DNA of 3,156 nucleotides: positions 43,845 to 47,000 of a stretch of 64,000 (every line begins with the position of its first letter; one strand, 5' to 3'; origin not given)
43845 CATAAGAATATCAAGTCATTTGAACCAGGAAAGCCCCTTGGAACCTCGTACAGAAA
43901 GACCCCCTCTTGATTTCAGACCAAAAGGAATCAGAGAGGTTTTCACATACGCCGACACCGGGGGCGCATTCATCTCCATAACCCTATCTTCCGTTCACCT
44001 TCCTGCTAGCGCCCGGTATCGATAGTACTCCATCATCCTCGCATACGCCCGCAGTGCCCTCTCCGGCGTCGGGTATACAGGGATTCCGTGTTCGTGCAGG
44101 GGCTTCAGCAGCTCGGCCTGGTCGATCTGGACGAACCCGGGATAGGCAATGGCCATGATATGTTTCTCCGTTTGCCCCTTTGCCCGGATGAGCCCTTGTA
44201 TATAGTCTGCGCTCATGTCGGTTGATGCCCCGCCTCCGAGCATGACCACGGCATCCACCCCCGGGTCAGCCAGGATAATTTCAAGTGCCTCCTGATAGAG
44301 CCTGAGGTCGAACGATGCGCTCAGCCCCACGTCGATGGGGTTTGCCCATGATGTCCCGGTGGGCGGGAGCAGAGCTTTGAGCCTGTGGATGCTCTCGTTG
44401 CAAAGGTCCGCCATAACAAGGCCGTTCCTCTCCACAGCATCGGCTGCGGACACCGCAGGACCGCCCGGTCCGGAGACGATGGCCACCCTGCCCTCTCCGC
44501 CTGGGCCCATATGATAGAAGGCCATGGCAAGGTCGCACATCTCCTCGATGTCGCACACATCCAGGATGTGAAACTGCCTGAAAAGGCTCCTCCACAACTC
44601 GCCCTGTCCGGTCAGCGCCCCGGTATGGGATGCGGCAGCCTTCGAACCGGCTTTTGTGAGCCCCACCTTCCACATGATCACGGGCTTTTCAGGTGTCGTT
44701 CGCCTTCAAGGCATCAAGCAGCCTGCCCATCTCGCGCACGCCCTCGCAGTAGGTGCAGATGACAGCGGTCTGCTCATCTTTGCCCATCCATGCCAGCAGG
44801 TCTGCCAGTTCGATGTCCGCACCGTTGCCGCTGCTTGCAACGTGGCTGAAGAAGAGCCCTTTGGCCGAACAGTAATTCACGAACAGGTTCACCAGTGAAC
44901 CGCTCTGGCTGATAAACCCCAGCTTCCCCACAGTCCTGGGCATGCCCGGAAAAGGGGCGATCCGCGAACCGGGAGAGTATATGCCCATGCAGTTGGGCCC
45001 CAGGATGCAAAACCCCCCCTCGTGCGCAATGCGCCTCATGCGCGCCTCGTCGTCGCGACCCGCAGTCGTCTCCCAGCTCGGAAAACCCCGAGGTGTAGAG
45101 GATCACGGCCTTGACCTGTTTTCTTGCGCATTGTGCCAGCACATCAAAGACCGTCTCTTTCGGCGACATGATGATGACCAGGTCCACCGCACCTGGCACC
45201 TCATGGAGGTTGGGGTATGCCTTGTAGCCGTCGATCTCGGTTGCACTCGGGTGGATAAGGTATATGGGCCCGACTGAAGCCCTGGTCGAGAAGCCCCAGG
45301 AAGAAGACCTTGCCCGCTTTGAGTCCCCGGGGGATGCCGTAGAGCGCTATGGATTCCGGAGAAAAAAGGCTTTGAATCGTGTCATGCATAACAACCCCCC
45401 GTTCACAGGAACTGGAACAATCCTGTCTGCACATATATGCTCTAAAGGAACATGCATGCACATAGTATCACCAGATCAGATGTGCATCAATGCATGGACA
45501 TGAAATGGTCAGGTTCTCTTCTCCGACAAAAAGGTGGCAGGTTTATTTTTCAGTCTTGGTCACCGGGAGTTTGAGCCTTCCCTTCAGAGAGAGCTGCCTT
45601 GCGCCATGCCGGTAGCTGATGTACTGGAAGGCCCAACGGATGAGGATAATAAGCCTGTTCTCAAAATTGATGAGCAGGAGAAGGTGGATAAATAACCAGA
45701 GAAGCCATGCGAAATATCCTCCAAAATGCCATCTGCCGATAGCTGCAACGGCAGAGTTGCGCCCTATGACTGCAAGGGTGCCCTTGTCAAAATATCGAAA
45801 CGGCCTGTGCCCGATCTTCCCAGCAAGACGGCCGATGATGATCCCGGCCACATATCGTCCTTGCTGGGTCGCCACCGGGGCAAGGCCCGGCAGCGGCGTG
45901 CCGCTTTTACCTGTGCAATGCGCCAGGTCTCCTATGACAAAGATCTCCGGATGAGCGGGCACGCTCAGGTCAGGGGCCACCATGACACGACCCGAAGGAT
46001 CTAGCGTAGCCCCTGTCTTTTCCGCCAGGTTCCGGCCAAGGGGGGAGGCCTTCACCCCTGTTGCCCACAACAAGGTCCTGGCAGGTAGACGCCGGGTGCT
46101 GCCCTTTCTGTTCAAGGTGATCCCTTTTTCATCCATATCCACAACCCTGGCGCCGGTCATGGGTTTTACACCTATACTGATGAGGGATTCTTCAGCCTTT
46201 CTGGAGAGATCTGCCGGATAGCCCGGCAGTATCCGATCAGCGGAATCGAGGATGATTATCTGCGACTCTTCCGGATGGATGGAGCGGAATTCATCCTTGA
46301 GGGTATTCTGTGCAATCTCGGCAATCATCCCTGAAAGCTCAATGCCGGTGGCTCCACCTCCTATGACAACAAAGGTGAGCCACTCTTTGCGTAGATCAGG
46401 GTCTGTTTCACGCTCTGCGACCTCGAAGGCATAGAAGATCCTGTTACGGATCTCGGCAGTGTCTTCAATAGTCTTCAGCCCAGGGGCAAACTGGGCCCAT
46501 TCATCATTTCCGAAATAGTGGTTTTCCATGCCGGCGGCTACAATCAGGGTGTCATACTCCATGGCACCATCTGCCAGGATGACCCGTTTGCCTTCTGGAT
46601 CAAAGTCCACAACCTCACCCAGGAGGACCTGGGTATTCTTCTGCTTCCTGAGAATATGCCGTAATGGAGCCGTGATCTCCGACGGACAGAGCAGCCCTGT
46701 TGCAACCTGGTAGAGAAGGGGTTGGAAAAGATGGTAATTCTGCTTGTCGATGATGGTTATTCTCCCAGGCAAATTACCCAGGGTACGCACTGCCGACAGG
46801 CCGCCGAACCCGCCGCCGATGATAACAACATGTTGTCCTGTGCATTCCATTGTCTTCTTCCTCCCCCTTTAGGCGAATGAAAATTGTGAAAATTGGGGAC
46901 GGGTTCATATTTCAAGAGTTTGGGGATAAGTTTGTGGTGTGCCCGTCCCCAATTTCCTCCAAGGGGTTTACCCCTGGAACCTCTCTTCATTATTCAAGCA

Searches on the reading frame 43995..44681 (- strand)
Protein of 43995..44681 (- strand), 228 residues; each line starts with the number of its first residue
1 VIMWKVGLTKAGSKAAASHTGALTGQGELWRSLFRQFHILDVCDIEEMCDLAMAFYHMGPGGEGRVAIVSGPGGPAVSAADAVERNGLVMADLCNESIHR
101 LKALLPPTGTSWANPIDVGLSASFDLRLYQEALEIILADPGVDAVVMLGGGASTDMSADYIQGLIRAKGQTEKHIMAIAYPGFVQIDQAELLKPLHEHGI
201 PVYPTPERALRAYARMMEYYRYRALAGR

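Call 52: search_protein_families(library=pfam, proteins=[window:43995-44681:-], max_evalue=0.001)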
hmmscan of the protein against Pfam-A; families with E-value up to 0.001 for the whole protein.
window:43995-44681:- (228 aa): 2 families
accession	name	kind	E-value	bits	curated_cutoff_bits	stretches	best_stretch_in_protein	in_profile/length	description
PF13607.11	Succ_CoA_lig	-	1e-12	48.4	27.4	1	2-55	85-138/138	Succinyl-CoA ligase like flavodoxin domain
PF19045.5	Ligase_CoA_2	-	2.2e-07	31.5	23.7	1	66-205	1-139/162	Ligase-CoA domain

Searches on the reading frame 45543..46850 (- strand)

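Call 6: search_protein_families(library=pfam, proteins=[window:45543-46850:-], max_evalue=0.01)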
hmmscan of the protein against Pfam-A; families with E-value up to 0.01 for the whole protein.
window:45543-46850:- (435 aa): 5 families
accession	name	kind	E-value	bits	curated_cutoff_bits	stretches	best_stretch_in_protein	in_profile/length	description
PF07992.20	Pyr_redox_2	-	1e-44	153.5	26.1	1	7-331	2-291/291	Pyridine nucleotide-disulphide oxidoreductase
PF00070.33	Pyr_redox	-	1.2e-09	39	22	1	160-242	2-69/82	Pyridine nucleotide-disulphide oxidoreductase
PF22366.1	NDH2_C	-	2.4e-07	31.2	27.7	1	356-415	2-62/62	NDH2 C-terminal domain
PF01266.30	DAO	-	0.00042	20.4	27.9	0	7-37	1-31/353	FAD dependent oxidoreductase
PF01262.27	AlaDh_PNT_C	-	0.0095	15.8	23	0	7-38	30-61/214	Alanine dehydrogenase/PNT, C-terminal domain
